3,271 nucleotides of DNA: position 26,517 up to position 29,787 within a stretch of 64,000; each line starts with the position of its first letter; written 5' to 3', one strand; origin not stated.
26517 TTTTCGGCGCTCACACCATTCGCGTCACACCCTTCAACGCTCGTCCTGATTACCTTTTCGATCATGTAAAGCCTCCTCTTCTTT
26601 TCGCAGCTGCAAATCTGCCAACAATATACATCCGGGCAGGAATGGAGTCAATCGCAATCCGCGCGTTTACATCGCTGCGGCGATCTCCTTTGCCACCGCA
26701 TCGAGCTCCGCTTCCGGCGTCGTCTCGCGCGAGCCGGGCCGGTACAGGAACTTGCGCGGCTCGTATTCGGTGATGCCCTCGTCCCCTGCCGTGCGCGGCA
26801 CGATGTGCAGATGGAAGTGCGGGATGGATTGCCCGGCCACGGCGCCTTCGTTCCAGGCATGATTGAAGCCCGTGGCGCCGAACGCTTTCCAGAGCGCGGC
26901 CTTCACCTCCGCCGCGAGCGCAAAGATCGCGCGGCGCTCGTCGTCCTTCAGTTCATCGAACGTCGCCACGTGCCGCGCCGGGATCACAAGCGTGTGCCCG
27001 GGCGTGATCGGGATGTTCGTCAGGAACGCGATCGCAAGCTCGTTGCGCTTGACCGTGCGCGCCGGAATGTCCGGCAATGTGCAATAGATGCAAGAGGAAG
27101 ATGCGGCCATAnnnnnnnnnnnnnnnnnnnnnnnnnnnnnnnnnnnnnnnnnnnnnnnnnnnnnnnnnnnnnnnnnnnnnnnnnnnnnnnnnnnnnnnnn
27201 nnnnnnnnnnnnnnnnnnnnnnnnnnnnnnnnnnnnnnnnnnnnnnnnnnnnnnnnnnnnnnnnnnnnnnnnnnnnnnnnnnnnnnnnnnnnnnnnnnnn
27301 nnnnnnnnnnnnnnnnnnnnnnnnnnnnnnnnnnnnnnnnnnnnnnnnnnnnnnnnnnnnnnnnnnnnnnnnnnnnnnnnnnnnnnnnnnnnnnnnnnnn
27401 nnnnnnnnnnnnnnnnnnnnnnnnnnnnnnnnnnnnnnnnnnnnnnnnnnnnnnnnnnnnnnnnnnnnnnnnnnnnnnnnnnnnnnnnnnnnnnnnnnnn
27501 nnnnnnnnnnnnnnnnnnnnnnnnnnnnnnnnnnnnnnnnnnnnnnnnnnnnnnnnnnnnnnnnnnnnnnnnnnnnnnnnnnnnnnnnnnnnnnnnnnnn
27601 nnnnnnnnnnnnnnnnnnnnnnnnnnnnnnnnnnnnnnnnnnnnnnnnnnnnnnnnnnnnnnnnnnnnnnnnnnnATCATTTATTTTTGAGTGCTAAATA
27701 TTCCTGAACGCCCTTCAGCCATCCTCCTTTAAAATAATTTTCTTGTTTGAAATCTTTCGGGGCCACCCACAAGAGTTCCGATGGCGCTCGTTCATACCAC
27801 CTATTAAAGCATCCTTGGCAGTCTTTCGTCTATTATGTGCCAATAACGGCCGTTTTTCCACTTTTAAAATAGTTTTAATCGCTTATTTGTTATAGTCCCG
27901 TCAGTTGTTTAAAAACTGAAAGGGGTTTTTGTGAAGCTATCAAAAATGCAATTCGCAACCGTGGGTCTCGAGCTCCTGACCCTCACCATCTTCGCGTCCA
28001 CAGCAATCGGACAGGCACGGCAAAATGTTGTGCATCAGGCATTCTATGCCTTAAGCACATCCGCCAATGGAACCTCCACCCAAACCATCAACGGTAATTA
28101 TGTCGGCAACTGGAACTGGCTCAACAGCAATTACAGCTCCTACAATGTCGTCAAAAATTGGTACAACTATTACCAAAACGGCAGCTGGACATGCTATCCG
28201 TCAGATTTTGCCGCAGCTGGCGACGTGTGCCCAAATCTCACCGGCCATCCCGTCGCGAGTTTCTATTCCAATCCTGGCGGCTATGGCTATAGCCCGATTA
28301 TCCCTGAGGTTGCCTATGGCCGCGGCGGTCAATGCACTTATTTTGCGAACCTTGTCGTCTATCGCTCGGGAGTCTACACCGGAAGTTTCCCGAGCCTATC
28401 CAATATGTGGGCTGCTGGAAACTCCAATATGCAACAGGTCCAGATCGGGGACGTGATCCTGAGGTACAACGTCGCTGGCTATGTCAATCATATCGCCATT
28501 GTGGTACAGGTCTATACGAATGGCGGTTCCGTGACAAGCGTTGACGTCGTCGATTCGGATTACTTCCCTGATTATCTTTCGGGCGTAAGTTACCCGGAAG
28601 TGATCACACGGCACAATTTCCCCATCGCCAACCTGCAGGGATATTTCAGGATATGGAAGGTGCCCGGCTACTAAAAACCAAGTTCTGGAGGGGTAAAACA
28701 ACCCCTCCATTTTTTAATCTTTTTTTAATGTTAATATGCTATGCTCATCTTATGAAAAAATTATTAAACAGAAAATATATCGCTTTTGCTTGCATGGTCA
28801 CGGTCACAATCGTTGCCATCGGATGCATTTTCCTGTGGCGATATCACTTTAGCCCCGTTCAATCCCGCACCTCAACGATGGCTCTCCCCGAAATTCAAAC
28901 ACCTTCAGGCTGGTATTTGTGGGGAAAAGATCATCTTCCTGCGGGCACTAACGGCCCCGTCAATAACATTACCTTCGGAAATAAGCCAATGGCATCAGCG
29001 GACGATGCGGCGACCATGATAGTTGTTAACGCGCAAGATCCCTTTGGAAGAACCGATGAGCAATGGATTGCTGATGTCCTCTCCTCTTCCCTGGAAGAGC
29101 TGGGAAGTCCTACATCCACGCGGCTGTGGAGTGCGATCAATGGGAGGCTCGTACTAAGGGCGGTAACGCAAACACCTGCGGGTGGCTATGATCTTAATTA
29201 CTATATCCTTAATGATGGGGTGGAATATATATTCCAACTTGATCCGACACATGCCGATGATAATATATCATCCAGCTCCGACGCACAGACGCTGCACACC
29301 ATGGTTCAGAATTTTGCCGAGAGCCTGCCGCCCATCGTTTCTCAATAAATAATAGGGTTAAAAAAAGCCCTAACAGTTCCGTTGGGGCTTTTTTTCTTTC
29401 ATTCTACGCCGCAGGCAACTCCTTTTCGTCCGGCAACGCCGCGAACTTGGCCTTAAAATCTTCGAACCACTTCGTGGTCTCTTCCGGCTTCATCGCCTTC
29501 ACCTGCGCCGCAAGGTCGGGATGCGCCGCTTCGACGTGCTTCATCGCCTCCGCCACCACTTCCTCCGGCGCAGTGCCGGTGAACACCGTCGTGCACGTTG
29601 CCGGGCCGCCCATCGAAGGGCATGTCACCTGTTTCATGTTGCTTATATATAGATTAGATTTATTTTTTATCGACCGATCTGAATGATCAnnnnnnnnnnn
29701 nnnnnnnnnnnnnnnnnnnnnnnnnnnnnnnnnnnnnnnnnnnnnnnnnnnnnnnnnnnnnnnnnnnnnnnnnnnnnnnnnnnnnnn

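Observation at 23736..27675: Neighbourhood enriched in nucleotide-phosphohydrolase families (2 Nudix, HIT, HAD-nucleotidase remnant) interleaved with three orphan proteins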

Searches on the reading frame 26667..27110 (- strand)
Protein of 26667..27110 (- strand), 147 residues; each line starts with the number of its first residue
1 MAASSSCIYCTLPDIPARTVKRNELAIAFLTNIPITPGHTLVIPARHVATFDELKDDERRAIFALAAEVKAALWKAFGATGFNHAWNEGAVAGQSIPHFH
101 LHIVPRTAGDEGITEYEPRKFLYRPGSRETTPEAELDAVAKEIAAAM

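Call 3: search_protein_families(library=pfam, proteins=[window:26667-27110:-], max_evalue=0.1)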
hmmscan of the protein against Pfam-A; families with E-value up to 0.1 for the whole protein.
window:26667-27110:- (147 aa): 4 families
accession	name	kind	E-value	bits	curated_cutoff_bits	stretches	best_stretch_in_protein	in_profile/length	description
PF01230.28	HIT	-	2.5e-23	83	21.5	1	14-107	3-96/98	HIT domain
PF11969.13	DcpS_C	-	2e-07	31.9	24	1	7-104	2-100/114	Scavenger mRNA decapping enzyme C-term binding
PF04677.20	CwfJ_C_1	-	0.014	15.7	21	1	30-105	39-108/122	Protein similar to CwfJ C-terminus 1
PF19327.4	Ap4A_phos_N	-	0.014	15.4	23.1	1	70-107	124-161/177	Ap4A phosphorylase N-terminal domain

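Call 6: search_protein_families(library=ncbifam, proteins=[window:26667-27110:-], max_evalue=0.1)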
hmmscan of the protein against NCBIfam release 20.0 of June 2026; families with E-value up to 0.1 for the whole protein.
window:26667-27110:- (147 aa): 5 families
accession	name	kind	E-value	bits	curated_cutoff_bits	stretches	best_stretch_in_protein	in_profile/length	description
NF052622.1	ATPAdlTfActino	equivalog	2.7e-15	56.3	290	1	19-111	54-147/176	ATP adenylyltransferase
NF045834.1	M_plasma_HinT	exception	3.1e-15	56.9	130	1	14-106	9-101/102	histidine triad protein HinT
NF007965.0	PRK10687.1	equivalog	7.1e-07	29.3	206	1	14-104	14-105/119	purine nucleoside phosphoramidase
NF008724.0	PRK11720.1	equivalog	0.0071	15.5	448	1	17-103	210-297/348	UDP-glucose--hexose-1-phosphate uridylyltransferase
TIGR00209.1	galT_1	equivalog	0.055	12.4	102.1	1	17-102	211-297/349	galactose-1-phosphate uridylyltransferase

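Call 40: search_protein_families(library=padloc, proteins=[window:26667-27110:-], max_evalue=0.01)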
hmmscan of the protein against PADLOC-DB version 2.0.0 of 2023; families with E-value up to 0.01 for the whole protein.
window:26667-27110:- (147 aa): 1 family
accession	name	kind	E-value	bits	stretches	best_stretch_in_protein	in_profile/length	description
PDLC00441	ThsC2|ThsC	-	2.5e-13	48.1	1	16-117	25-124/148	HIT family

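Call 41: search_protein_families(library=phrogs, proteins=[window:26667-27110:-], max_evalue=0.01)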
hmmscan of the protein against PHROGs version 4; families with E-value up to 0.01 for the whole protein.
window:26667-27110:- (147 aa): 4 families
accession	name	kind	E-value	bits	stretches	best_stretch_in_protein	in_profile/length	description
phrog_19494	-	unknown function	6.7e-19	69.2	1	14-117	12-115/120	-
phrog_3962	-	unknown function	8.7e-11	42.7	1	33-115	36-113/145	-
phrog_6748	-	unknown function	4e-05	24.6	1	20-110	18-103/134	-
phrog_30744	-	unknown function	0.0046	17.9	0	14-71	6-54/67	-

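Call 43: search_solved_structures(query=window:26667-27110:-, max_evalue=1e-8)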
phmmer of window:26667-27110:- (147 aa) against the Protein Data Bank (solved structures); distinct sequences matched with E-value up to 1e-8: 31.
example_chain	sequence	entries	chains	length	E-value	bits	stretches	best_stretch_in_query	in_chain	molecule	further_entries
1y23_A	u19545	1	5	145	1.3e-18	70.8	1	3-113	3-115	Histidine triad protein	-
3l7x_A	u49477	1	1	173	8.6e-17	64.8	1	4-111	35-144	Putative Hit-like protein involved in cell-cycle regulation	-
3ksv_A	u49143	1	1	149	2.1e-16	63.6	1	4-112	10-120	Uncharacterized protein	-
3imi_A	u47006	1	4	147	3.1e-16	63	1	4-113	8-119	HIT family protein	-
1fhi_A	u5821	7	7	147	6.5e-16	62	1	20-111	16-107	FRAGILE HISTIDINE TRIAD PROTEIN | FRAGILE HISTIDINE PROTEIN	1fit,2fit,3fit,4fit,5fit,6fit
9uch_A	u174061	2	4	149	3.1e-15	59.8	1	20-110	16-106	Bis(5'-adenosyl)-triphosphatase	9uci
2fhi_A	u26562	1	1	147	6.3e-15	58.8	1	20-111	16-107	FRAGILE HISTIDINE TRIAD PROTEIN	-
7p8p_A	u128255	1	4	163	6.6e-15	58.7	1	19-111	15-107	Bis(5'-adenosyl)-triphosphatase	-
1ems_A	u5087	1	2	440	1.4e-14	57.6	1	27-117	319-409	NIT-FRAGILE HISTIDINE TRIAD FUSION PROTEIN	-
3o0m_A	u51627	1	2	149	2.4e-14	56.9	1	4-111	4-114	HIT family protein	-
6af2_A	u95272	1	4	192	1.5e-12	51.1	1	13-112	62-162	HIT domain-containing protein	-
3ano_A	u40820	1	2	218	4.5e-12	49.5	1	12-112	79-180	AP-4-A phosphorylase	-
3wo5_A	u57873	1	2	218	4.7e-12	49.5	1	12-112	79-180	AP-4-A phosphorylase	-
6d6j_A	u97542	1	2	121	5.8e-12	49.2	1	6-104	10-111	HIT family hydrolase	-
2eo4_A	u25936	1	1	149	2.1e-11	47.3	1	7-120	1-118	150aa long hypothetical histidine triad nucleotide-binding protein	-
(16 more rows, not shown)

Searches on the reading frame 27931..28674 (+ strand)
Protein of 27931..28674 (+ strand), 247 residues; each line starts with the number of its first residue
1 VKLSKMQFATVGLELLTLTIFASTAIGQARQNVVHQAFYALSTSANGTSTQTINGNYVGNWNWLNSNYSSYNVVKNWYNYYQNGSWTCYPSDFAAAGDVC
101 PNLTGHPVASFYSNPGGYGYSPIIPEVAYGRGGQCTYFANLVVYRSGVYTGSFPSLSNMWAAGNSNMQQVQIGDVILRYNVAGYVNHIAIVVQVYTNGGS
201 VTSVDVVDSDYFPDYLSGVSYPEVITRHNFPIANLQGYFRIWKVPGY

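Call 3: search_protein_families(library=pfam, proteins=[window:27931-28674:+], max_evalue=0.1)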
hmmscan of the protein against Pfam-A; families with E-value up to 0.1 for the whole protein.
window:27931-28674:+ (247 aa): 1 family
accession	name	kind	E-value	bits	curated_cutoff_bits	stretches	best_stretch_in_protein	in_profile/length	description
PF05257.22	CHAP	-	5.1e-05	24.1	26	1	130-204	7-78/81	CHAP domain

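Call 6: search_protein_families(library=ncbifam, proteins=[window:27931-28674:+], max_evalue=0.1)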
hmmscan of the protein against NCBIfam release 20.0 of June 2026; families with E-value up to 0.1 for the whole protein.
window:27931-28674:+ (247 aa): 1 family
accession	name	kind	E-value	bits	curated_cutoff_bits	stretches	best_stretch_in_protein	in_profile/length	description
TIGR02594.1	TIGR02594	subfamily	0.013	15.8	70.55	1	135-198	42-103/132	TIGR02594 family protein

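Call 41: search_protein_families(library=phrogs, proteins=[window:27931-28674:+], max_evalue=0.01)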
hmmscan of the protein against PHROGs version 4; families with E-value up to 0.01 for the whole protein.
window:27931-28674:+ (247 aa): 0 families

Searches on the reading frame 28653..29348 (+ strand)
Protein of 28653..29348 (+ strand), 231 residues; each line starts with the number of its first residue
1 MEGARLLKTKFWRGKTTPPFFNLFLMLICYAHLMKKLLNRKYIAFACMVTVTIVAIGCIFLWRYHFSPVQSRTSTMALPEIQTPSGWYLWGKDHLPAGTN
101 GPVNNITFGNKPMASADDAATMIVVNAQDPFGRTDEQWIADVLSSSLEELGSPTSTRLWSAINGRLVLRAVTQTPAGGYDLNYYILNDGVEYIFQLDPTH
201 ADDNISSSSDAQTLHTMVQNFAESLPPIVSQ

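Call 3: search_protein_families(library=pfam, proteins=[window:28653-29348:+], max_evalue=0.1)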
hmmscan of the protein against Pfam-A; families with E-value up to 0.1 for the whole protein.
window:28653-29348:+ (231 aa): 2 families
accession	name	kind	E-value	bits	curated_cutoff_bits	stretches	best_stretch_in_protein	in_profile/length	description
PF10131.15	PTPS_related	-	0.078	11.8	26.4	1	19-78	266-324/621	6-pyruvoyl-tetrahydropterin synthase related domain; membrane protein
PF06006.17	DUF905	-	0.082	13.4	22.3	0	162-190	40-68/70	Bacterial protein of unknown function (DUF905)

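Call 6: search_protein_families(library=ncbifam, proteins=[window:28653-29348:+], max_evalue=0.1)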
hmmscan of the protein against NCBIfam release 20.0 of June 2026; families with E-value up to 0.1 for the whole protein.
window:28653-29348:+ (231 aa): 0 families

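Call 41: search_protein_families(library=phrogs, proteins=[window:28653-29348:+], max_evalue=0.01)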
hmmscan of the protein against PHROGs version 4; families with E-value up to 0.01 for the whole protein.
window:28653-29348:+ (231 aa): 0 families

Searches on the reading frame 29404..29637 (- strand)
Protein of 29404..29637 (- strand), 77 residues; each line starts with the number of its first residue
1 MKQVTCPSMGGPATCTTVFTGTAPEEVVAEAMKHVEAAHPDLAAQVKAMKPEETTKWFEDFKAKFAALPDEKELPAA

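Call 6: search_protein_families(library=ncbifam, proteins=[window:29404-29637:-], max_evalue=0.1)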
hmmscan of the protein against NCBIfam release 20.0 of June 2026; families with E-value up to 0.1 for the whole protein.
window:29404-29637:- (77 aa): 0 families

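Call 41: search_protein_families(library=phrogs, proteins=[window:29404-29637:-], max_evalue=0.01)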
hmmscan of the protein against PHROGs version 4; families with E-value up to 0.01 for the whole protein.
window:29404-29637:- (77 aa): 0 families

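Call 68: search_protein_families(library=pfam, proteins=[window:29404-29637:-], max_evalue=0.01)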
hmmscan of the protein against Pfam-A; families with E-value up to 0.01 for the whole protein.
window:29404-29637:- (77 aa): 1 family
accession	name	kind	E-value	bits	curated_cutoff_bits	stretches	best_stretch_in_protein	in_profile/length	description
PF06348.16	DUF1059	-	6e-05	23.6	21.1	1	1-40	1-38/56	Protein of unknown function (DUF1059)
